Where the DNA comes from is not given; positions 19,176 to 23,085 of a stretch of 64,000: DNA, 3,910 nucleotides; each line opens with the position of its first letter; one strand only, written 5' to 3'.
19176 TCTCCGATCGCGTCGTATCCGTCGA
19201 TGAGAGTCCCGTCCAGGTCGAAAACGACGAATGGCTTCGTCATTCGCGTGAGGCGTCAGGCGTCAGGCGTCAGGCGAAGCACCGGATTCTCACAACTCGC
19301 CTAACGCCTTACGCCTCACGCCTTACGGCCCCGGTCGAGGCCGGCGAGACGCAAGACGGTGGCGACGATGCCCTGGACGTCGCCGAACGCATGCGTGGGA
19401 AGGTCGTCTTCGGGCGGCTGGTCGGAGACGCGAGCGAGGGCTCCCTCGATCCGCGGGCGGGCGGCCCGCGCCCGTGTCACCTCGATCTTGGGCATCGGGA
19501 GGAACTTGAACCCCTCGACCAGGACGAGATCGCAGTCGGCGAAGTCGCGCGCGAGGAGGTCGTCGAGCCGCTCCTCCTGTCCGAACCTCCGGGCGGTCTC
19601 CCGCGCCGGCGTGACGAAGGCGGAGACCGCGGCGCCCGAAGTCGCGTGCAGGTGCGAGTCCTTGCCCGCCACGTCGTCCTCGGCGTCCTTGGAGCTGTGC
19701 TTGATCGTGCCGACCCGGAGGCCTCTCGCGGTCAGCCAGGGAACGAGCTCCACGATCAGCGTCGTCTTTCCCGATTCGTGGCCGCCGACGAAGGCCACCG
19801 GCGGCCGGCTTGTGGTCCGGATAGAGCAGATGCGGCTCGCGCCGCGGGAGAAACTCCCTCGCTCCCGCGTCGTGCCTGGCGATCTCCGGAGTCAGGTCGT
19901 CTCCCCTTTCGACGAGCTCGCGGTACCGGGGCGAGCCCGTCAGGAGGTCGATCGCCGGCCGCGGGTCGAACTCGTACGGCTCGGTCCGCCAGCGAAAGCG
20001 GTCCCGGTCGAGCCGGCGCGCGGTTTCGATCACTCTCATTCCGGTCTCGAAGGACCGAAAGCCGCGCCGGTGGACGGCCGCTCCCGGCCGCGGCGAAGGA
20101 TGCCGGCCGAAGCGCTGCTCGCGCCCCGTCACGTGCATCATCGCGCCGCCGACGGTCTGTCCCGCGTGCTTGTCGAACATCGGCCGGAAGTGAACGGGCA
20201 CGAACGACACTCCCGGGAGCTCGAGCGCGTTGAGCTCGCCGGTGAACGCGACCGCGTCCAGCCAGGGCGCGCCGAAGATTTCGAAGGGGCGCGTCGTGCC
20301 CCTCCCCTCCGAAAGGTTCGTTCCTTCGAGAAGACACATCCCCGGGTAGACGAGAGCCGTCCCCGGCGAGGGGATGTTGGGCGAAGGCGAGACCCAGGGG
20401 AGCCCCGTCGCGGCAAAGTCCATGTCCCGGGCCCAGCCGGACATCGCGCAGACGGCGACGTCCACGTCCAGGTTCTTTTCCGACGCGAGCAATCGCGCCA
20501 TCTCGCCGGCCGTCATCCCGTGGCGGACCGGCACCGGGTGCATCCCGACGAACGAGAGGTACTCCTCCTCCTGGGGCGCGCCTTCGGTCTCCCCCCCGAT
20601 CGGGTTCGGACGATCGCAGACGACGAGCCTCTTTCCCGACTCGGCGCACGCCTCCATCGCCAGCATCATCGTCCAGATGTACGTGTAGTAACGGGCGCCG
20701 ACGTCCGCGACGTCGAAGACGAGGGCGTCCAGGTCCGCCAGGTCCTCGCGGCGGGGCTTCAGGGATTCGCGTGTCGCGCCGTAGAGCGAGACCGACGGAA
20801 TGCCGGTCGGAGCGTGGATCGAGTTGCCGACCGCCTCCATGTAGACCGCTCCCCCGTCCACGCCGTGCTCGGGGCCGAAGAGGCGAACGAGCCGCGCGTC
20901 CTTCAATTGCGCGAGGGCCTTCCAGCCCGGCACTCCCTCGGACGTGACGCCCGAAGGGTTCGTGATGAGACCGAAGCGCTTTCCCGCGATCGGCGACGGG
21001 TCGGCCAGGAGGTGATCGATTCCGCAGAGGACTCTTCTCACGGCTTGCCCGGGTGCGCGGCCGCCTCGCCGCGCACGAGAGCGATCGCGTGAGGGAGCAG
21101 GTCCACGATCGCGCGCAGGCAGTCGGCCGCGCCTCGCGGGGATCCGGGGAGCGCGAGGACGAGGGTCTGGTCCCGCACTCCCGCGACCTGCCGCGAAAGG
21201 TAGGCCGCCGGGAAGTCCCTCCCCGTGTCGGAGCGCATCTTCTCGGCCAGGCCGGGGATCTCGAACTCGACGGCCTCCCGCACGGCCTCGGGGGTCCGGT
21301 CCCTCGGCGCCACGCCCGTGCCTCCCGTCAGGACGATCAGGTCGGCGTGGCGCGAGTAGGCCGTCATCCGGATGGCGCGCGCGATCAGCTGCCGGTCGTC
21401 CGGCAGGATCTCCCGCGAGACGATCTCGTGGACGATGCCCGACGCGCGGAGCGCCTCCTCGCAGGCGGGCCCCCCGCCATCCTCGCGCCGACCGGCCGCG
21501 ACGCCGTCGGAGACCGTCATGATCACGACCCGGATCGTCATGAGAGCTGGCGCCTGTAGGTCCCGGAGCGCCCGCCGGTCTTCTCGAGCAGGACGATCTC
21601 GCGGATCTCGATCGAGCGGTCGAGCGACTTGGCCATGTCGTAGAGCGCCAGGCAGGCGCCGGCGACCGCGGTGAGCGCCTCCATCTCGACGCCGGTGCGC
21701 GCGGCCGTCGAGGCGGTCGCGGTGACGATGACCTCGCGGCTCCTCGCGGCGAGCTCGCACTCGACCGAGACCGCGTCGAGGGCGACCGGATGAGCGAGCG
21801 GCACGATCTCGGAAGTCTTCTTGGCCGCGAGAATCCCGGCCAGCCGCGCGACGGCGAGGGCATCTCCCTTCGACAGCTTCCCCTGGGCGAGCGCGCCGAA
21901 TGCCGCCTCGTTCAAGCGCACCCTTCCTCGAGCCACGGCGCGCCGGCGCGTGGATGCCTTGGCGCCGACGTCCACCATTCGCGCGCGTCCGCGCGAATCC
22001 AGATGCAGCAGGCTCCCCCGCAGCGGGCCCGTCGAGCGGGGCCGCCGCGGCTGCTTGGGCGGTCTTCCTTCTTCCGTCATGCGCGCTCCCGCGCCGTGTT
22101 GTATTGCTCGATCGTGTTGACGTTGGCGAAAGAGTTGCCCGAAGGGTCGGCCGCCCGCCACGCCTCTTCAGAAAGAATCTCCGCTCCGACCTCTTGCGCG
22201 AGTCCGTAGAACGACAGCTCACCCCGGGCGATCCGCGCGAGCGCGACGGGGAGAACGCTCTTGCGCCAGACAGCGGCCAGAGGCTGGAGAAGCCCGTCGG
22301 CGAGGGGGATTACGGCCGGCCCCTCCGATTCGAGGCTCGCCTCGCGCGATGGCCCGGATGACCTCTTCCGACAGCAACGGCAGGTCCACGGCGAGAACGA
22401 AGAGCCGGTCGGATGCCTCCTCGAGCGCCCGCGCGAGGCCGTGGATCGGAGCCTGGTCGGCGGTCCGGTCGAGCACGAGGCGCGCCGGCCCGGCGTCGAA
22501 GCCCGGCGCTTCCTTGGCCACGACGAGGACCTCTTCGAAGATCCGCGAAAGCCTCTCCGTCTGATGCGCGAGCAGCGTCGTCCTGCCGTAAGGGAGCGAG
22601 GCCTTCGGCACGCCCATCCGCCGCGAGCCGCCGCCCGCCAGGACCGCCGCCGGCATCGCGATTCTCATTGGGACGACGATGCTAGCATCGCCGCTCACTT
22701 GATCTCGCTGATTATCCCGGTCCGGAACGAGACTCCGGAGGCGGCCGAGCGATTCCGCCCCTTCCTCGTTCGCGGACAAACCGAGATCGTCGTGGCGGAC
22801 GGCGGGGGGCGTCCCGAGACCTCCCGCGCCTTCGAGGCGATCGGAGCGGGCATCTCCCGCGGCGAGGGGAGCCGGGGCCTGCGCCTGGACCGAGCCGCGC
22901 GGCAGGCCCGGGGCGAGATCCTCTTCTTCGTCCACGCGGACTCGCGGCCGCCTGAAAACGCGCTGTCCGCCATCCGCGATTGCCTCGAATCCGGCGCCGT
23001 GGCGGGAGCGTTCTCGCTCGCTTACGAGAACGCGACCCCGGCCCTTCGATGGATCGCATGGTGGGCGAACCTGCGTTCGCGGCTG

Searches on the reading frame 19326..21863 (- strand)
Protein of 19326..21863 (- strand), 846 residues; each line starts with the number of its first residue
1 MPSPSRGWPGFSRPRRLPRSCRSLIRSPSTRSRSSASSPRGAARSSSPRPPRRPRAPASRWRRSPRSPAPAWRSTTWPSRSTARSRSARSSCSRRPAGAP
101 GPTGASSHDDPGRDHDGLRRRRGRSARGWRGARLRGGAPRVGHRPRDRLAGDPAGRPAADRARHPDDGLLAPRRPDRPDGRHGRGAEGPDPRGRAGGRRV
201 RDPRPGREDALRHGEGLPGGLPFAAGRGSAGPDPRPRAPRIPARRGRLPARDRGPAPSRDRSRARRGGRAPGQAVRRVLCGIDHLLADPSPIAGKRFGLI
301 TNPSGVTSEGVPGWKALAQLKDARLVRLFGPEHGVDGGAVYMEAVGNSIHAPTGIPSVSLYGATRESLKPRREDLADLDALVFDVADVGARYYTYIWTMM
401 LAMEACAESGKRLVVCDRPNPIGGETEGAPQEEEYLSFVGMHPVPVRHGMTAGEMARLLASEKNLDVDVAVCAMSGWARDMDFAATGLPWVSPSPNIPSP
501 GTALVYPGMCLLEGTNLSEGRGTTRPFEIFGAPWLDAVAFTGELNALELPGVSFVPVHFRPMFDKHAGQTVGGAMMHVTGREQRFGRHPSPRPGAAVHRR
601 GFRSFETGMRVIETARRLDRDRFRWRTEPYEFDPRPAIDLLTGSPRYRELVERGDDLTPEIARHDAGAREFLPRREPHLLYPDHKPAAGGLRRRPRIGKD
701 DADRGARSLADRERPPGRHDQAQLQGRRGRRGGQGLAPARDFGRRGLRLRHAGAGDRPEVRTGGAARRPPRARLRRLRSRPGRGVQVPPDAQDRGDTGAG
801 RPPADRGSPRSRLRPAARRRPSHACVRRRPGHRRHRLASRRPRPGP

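Call 85: search_protein_families(library=pfam, proteins=[window:19326-21863:-], max_evalue=0.001)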
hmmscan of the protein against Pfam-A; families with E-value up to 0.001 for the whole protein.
window:19326-21863:- (846 aa): 2 families
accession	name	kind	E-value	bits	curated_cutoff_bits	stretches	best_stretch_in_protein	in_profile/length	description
PF07075.17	NamZ_N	-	3e-72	242.7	26.9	1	298-499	2-201/203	Exo-beta-N-acetylmuramidase NamZ, N-terminal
PF20732.2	NamZ_C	-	4.1e-42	145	25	1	504-681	1-152/152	Exo-beta-N-acetylmuramidase NamZ, C-terminal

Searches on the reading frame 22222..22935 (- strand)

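Call 14: search_protein_families(library=pfam, proteins=[window:22222-22935:-], max_evalue=0.01)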
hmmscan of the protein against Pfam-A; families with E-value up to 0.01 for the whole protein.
window:22222-22935:- (238 aa): 1 family
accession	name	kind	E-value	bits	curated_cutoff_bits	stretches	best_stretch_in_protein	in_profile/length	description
PF12804.13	NTP_transf_3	-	2.6e-26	93.2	27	1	96-198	1-109/160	MobA-like NTP transferase domain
